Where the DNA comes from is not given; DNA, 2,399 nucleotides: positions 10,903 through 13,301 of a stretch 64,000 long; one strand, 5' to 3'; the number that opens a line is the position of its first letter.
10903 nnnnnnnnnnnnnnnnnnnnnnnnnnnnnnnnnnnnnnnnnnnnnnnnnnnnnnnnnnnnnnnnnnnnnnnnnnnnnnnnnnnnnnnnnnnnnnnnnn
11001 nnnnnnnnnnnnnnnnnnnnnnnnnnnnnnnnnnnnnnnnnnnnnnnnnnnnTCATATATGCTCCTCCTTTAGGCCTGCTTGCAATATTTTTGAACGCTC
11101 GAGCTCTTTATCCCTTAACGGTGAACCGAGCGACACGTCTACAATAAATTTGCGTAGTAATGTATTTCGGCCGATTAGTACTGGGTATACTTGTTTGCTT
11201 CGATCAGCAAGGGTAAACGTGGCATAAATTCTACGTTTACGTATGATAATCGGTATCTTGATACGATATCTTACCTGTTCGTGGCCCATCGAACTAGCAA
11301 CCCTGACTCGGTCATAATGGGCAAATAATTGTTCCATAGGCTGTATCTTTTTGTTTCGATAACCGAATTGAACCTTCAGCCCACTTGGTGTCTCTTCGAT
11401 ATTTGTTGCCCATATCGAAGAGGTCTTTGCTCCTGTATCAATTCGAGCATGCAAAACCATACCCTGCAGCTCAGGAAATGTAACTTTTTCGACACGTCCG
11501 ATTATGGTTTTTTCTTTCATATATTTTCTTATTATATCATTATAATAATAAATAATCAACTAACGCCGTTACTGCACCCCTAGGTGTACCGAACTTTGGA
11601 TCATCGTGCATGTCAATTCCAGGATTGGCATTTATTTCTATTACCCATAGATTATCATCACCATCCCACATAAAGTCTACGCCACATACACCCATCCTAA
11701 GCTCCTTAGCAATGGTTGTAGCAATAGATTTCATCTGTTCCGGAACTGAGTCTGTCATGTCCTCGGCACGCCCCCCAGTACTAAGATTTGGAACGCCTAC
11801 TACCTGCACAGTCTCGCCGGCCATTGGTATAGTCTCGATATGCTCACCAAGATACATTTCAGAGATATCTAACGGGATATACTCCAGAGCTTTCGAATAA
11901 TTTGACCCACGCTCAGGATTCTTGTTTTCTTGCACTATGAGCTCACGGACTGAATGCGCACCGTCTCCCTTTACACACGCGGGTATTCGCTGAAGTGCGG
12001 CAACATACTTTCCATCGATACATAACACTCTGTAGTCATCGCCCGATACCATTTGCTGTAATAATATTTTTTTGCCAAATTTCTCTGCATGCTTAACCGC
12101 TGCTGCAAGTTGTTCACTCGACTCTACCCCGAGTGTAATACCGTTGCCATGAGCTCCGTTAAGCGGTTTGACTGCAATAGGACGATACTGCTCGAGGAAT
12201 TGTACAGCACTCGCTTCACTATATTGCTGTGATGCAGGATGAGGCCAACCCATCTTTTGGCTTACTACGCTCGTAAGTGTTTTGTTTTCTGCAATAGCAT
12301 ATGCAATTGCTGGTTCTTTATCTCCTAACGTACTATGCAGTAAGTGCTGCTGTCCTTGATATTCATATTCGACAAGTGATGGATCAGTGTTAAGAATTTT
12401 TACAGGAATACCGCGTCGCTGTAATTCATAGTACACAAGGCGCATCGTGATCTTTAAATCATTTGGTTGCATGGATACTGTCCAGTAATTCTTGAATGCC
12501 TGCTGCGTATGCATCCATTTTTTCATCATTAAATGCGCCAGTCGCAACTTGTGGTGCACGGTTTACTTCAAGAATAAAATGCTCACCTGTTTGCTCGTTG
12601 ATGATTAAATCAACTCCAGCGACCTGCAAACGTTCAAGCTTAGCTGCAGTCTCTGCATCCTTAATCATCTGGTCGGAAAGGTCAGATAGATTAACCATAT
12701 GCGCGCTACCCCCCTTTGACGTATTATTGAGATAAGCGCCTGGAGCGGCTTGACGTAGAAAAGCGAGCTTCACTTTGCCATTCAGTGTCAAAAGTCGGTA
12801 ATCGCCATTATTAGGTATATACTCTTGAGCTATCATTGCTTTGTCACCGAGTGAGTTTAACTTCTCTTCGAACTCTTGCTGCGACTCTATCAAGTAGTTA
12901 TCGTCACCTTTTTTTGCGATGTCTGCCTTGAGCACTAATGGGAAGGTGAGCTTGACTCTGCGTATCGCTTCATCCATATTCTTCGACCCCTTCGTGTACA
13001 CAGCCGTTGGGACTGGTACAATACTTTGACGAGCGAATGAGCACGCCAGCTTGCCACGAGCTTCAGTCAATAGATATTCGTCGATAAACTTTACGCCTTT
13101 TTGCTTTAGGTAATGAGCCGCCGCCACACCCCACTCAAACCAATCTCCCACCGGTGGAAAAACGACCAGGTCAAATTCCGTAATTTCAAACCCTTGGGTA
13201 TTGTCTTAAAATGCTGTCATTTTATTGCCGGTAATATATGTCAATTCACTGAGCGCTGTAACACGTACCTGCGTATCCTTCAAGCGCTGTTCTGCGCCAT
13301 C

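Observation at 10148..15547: Five ATP-grasp ligase genes in tandem plus a retropepsin-like protease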

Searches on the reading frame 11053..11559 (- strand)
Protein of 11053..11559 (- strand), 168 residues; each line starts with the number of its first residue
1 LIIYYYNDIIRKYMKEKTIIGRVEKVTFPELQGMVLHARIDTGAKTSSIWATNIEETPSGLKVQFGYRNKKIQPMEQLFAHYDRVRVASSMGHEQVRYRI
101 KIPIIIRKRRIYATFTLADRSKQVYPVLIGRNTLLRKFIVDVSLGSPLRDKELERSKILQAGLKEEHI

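Call 3: search_protein_families(library=pfam, proteins=[window:11053-11559:-], max_evalue=0.1)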
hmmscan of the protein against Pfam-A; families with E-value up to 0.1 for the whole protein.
window:11053-11559:- (168 aa): 1 family
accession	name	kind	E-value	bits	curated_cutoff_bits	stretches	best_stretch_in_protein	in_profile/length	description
PF05618.17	Zn_protease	-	4.8e-17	62.6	27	1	19-144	1-131/138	Putative ATP-dependent zinc protease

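Call 4: search_protein_families(library=ncbifam, proteins=[window:11053-11559:-], max_evalue=0.1)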
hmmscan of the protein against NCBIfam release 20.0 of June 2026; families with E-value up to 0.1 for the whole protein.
window:11053-11559:- (168 aa): 4 families
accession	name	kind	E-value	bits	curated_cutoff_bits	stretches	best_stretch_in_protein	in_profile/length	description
NF052261.1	Asp_endo_RimB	equivalog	6.1e-15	55.3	200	1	14-141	4-136/148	retropepsin-like aspartic endopeptidase RimB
NF052264.1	retropep_RloA3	equivalog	6.5e-14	52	210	1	12-143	14-150/159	retropepsin-like aspartic peptidase RloA3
NF052263.1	retropep_RloA2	exception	2.2e-10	40.3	250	1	15-142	19-157/170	retropepsin-like aspartic peptidase RloA2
NF052262.1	retropep_RloA1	exception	2e-08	34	280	1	14-143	21-160/178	retropepsin-like aspartic peptidase RloA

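Call 34: search_protein_families(library=pfam, proteins=[L007:8499-9479:-], max_evalue=0.01)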
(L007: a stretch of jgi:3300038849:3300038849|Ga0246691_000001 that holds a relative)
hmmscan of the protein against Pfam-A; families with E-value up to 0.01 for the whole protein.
L007:8499-9479:- (326 aa): 1 family
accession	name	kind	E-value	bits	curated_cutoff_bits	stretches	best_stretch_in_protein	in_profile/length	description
PF12060.13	DUF3541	-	6.5e-05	22.4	28.2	1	93-316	87-300/330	Domain of unknown function (DUF3541)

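Call 68: search_protein_families(library=padloc, proteins=[window:11053-11520:-], max_evalue=0.01)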
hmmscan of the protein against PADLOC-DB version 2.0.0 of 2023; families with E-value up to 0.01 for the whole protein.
window:11053-11520:- (155 aa): 0 families

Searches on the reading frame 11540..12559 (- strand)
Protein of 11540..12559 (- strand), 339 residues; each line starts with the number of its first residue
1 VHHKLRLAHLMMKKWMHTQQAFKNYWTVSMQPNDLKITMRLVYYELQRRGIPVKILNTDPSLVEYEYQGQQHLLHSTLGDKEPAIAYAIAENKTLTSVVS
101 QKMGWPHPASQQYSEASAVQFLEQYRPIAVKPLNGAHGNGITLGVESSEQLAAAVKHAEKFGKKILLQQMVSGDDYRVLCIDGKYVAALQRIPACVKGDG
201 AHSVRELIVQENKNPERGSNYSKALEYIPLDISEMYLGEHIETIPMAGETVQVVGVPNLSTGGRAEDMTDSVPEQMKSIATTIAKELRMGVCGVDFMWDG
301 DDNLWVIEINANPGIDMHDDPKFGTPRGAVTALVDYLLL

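Call 3: search_protein_families(library=pfam, proteins=[window:11540-12559:-], max_evalue=0.1)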
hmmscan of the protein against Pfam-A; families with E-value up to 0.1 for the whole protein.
window:11540-12559:- (339 aa): 9 families
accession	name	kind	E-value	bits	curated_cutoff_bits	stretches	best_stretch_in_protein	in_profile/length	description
PF08443.16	RimK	-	2e-16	60.6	21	2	258-318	115-172/188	RimK-like ATP-grasp domain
PF14398.11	ATPgrasp_YheCD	-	2e-11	44.1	26.8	2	266-336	179-251/255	YheC/D like ATP-grasp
PF07478.18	Dala_Dala_lig_C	-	1.1e-10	41.8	24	2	126-182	37-92/204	D-ala D-ala ligase C-terminus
PF02655.19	ATP-grasp_3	-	2.7e-09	37.8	23.2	1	91-311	2-155/160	ATP-grasp domain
PF02955.21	GSH-S_ATP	-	3.2e-09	36.9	23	1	117-195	23-106/175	Prokaryotic glutathione synthetase, ATP-grasp domain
PF14397.11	ATPgrasp_ST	-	8.1e-07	29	31.4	1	275-318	217-261/278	Sugar-transfer associated ATP-grasp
PF18583.6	Arnt_C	-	0.005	17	26.5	1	13-61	51-97/103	Aminoarabinose transferase C-terminal domain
PF03133.20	TTL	-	0.0064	16.2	20.1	0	292-316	238-262/292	Tubulin-tyrosine ligase family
PF02786.22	CPSase_L_D2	-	0.011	15.7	19.8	0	267-311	132-178/211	Carbamoyl-phosphate synthase L chain, ATP binding domain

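Call 4: search_protein_families(library=ncbifam, proteins=[window:11540-12559:-], max_evalue=0.1)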
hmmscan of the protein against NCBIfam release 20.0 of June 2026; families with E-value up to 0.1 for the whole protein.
window:11540-12559:- (339 aa): 47 families (the best 25 are shown)
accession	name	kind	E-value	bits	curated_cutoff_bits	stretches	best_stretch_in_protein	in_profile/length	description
TIGR02068.2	cya_phycin_syn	equivalog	2.6e-68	230.9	850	1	16-337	139-470/862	cyanophycin synthetase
NF010623.0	PRK14016.1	subfamily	1.2e-64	218.9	877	1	44-337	167-471/871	cyanophycin synthetase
NF002688.0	PRK02471.1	equivalog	1.2e-52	179.3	425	1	19-337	416-751/756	bifunctional glutamate--cysteine ligase GshA/glutathione synthetase GshB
TIGR03103.1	trio_acet_GNAT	equivalog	2.1e-47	161.9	569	1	27-319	232-528/547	N-acetylglutaminylglutamine synthetase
TIGR01435.1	glu_cys_lig_rel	equivalog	1.1e-36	126.4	656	1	20-327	399-709/719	bifunctional glutamate--cysteine ligase/glutathione synthetase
TIGR00768.1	rimK_fam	subfamily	7.2e-22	78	143.4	2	86-192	81-194/276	RimK family alpha-L-glutamate ligase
NF040720.1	MptN_Meth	equivalog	8.2e-16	57.9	350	2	88-192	97-206/291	tetrahydromethanopterin:alpha-L-glutamate ligase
NF002378.0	PRK01372.1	subfamily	3.2e-13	49.1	243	2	85-189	93-197/305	D-alanine--D-alanine ligase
TIGR01205.1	D_ala_D_alaTIGR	subfamily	1.9e-12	46.8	245.65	2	85-189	99-210/318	D-alanine--D-alanine ligase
NF003573.0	PRK05246.1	equivalog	1.7e-09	36.9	272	1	117-194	146-228/316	glutathione synthase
TIGR01380.1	glut_syn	equivalog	9.9e-09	34.6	299.05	1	118-195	146-228/312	glutathione synthase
TIGR02144.1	LysX_arch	equivalog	5.4e-08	32.3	275.6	1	89-192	84-194/281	lysine biosynthesis protein LysX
NF000206.1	D_ala_D_lac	equivalog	1.2e-07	31.1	550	1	88-234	128-266/342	D-alanine--(R)-lactate ligase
NF002527.0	PRK01966.1-3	equivalog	4.1e-07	29.5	310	1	89-182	115-212/332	D-alanine--D-alanine ligase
NF002528.0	PRK01966.1-4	subfamily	5e-07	28.9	262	1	111-175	169-233/366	D-alanine--D-alanine ligase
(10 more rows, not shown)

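Call 34: search_protein_families(library=pfam, proteins=[L007:8499-9479:-], max_evalue=0.01)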
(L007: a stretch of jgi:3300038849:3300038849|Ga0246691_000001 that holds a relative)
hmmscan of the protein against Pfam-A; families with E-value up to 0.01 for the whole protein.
L007:8499-9479:- (326 aa): 1 family
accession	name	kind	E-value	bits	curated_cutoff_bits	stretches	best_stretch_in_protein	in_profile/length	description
PF12060.13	DUF3541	-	6.5e-05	22.4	28.2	1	93-316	87-300/330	Domain of unknown function (DUF3541)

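Call 45: search_solved_structures(query=window:11540-12472:-, max_evalue=0.00001, show_alignments=2)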
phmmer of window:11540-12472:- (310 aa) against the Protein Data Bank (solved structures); distinct sequences matched with E-value up to 0.00001: 10.
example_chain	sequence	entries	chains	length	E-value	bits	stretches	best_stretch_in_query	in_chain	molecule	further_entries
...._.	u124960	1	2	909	2e-40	142.1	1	17-308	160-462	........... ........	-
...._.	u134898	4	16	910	1.6e-36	129.3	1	13-308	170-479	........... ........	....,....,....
7lgm_A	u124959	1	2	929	1.1e-35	126.6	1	17-307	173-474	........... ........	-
7lg5_A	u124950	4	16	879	2.3e-35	125.5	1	13-308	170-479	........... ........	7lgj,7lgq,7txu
7txv_A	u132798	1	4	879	2.3e-35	125.5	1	13-308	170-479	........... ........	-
3ln7_A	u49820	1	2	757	4e-34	121.4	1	6-300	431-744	Glutathione biosynthesis bifunctional protein gshAB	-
8fxh_A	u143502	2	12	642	7.2e-30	107.5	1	22-301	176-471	RimK domain-containing protein ATP-grasp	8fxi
3ln6_A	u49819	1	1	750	2.1e-27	99.4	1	6-291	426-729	Glutathione biosynthesis bifunctional protein gshAB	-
7ta5_A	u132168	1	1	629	2.6e-25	92.5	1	74-309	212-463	Glutathione synthase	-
8evy_B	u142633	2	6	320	5.9e-06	28.9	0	56-161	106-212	D-alanine--D-alanine ligase B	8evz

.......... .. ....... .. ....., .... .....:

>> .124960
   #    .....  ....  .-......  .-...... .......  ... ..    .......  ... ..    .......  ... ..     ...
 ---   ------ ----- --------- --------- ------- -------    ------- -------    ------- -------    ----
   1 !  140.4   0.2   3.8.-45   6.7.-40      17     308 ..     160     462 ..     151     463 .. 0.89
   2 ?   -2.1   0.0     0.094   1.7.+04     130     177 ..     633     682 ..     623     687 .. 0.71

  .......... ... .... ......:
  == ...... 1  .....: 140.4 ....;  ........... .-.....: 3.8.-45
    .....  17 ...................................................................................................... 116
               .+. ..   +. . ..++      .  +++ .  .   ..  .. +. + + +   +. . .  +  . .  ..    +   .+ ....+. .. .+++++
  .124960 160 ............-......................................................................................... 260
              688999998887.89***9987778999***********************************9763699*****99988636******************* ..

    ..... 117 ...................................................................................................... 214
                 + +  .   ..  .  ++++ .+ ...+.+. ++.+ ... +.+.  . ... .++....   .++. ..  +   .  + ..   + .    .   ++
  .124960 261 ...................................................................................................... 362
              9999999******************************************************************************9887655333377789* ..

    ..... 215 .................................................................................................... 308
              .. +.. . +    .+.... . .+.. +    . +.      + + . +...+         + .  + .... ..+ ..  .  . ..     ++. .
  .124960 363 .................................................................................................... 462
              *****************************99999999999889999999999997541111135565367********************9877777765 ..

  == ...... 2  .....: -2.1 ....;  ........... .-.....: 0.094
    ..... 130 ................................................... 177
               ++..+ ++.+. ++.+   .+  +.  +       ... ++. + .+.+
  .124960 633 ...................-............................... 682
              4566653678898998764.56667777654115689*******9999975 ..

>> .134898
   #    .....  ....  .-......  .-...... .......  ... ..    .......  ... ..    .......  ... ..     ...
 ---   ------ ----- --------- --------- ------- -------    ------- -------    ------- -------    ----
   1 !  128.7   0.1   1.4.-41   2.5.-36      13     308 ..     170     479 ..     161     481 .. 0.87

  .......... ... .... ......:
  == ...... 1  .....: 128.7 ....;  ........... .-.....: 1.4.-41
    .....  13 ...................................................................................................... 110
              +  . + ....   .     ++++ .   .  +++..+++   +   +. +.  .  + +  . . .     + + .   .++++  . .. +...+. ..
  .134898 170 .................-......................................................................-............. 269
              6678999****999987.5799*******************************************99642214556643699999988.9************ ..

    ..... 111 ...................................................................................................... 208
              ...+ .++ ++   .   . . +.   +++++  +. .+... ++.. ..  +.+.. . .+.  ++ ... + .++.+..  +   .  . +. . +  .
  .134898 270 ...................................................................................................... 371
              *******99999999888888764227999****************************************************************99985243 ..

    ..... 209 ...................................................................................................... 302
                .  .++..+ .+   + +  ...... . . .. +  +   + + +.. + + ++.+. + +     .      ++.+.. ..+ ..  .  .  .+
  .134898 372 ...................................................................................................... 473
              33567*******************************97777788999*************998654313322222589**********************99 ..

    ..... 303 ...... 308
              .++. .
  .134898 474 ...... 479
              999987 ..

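Call 68: search_protein_families(library=padloc, proteins=[window:11540-12472:-], max_evalue=0.01)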
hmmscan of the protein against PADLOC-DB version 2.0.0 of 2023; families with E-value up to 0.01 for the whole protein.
window:11540-12472:- (310 aa): 0 families

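Call 82: find_homologous_proteins(query=window:11540-12472:-, max_evalue=1e-20)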
Query window:11540-12472:- (310 aa): 26 proteins with E <= 1e-20 among 1413 candidates.
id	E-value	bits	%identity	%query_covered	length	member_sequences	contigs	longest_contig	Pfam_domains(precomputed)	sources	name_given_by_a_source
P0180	5.0e-199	678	100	97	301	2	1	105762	PF02955.22,PF14398.12,PF08443.17,PF02655.20,PF07478.19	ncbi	-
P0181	1.0e-173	595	83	100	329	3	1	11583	PF02955.22,PF14397.12,PF14398.12,PF08443.17,PF02655.20,PF07478.19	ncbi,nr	ncbi:hypothetical protein EOL73_02390 [Candidatus Saccharibacteria bacterium]|nr:hypothetical protei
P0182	2.9e-166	570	80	100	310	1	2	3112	PF02955.22,PF14398.12,PF08443.17,PF02655.20,PF07478.19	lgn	-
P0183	4.4e-152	524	74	100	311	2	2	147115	PF02955.22,PF14397.12,PF14398.12,PF08443.17,PF02655.20,PF07478.19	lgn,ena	-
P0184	3.2e-151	521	73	100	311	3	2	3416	PF02955.22,PF14397.12,PF14398.12,PF08443.17,PF02655.20,PF07478.19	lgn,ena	-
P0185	4.9e-113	395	57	100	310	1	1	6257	PF02955.22,PF14398.12,PF08443.17,PF02655.20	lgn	-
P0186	4.7e-110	386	57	100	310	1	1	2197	PF02955.22,PF14397.12,PF14398.12,PF08443.17,PF02655.20,PF07478.19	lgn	-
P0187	1.9e-101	357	54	100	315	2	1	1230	PF02955.22,PF14397.12,PF08443.17,PF02655.20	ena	-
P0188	1.2e-96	342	50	99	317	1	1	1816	PF02955.22,PF08443.17,PF02655.20,PF07478.19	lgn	-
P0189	7.1e-96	339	54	100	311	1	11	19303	PF02955.22,PF14397.12,PF14398.12,PF08443.17,PF02655.20,PF07478.19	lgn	-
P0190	1.3e-94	335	53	100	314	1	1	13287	PF02955.22,PF14397.12,PF08443.17,PF02655.20,PF07478.19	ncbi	-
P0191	9.7e-93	329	49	100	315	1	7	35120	PF02955.22,PF14397.12,PF08443.17,PF02655.20,PF07478.19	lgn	-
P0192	4.8e-90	320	50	96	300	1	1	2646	PF02955.22,PF14397.12,PF14398.12,PF08443.17,PF02655.20,PF07478.19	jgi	jgi:cyanophycin synthetase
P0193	1.8e-87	311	47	100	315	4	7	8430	PF02955.22,PF14397.12,PF08443.17,PF02655.20,PF07478.19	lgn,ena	-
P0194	1.3e-83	299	46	99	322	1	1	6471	PF02955.22,PF14398.12,PF08443.17,PF02655.20,PF07478.19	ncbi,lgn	-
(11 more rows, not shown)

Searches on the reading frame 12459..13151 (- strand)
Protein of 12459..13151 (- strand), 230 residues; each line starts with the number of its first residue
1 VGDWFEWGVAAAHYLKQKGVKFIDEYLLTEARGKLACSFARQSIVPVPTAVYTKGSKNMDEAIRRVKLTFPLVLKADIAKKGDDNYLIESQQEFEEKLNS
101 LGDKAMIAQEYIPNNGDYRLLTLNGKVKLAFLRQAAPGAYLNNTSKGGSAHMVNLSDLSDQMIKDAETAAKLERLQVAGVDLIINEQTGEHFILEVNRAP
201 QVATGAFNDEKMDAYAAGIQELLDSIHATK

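Call 3: search_protein_families(library=pfam, proteins=[window:12459-13151:-], max_evalue=0.1)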
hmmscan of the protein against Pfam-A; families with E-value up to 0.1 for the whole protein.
window:12459-13151:- (230 aa): 6 families
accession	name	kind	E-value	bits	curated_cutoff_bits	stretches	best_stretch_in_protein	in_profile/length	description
PF08443.16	RimK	-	3.2e-21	76.2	21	1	40-203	12-170/188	RimK-like ATP-grasp domain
PF02955.21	GSH-S_ATP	-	1.6e-07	31.4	23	1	96-185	62-154/175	Prokaryotic glutathione synthetase, ATP-grasp domain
PF02655.19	ATP-grasp_3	-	1.6e-05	25.5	23.2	1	44-197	15-154/160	ATP-grasp domain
PF05770.16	Ins134_P3_kin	-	0.037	14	23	0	47-82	9-45/201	Inositol 1,3,4-trisphosphate 5/6-kinase ATP-grasp domain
PF14397.11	ATPgrasp_ST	-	0.037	13.7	31.4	0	166-204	222-260/278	Sugar-transfer associated ATP-grasp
PF03133.20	TTL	-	0.051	13.2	20.1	0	174-210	234-269/292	Tubulin-tyrosine ligase family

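Call 4: search_protein_families(library=ncbifam, proteins=[window:12459-13151:-], max_evalue=0.1)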
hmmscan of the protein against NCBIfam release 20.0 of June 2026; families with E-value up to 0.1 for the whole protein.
window:12459-13151:- (230 aa): 17 families
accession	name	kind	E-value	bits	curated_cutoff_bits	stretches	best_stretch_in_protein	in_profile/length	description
TIGR00768.1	rimK_fam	subfamily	8.7e-22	77.8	143.4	1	8-202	61-257/276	RimK family alpha-L-glutamate ligase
NF040720.1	MptN_Meth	equivalog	6e-19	68.2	350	1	13-203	80-272/291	tetrahydromethanopterin:alpha-L-glutamate ligase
NF007764.0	PRK10446.1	equivalog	1.9e-09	37.3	331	1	28-202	94-267/300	30S ribosomal protein S6--L-glutamate ligase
TIGR02068.2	cya_phycin_syn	equivalog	7e-09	34.2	850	2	41-135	222-316/862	cyanophycin synthetase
TIGR04443.1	F420_CofF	equivalog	2.3e-08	33.4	300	1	45-202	105-260/283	coenzyme gamma-F420-2:alpha-L-glutamate ligase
NF003573.0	PRK05246.1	equivalog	3.1e-07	29.5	272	1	96-185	185-277/316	glutathione synthase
NF009110.0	PRK12458.1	subfamily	5.2e-07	29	408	1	24-183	126-293/349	glutathione synthetase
TIGR01380.1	glut_syn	equivalog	7.5e-06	25.2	299.05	1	96-185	184-276/312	glutathione synthase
NF010623.0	PRK14016.1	subfamily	9.9e-05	20.6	877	1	143-201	386-448/871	cyanophycin synthetase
NF038074.1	fam_STM4014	hypoth_equivalog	0.00011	21.6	175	1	115-199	239-326/349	STM4014 family protein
NF053643.1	Ddl_archaea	equivalog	0.0019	17.2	500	0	60-112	130-180/367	putative pseudomurein biosynthesis ATP-grasp protein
TIGR04185.1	ATPgraspMvdC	equivalog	0.0059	15.8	425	1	85-198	178-293/318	MvdC family ATP-grasp ribosomal peptide maturase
NF002688.0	PRK02471.1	equivalog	0.012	14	425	0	157-203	677-730/756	bifunctional glutamate--cysteine ligase GshA/glutathione synthetase GshB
TIGR01161.1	purK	equivalog_domain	0.015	14.6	318.4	1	40-114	106-180/362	5-(carboxyamino)imidazole ribonucleotide synthase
NF009402.0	PRK12767.1-1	equivalog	0.022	13.6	218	1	46-127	129-212/329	carbamoyl phosphate synthase-like protein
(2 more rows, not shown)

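Call 68: search_protein_families(library=padloc, proteins=[window:12459-13151:-], max_evalue=0.01)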
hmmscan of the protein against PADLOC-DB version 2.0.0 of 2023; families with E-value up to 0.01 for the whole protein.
window:12459-13151:- (230 aa): 0 families

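Call 72: find_encoding_contigs(protein=window:12459-13151:-, flank=3000, max_places=5)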
Protein window:12459-13151:- (230 aa): no gene with exactly this product is on record in the collection.
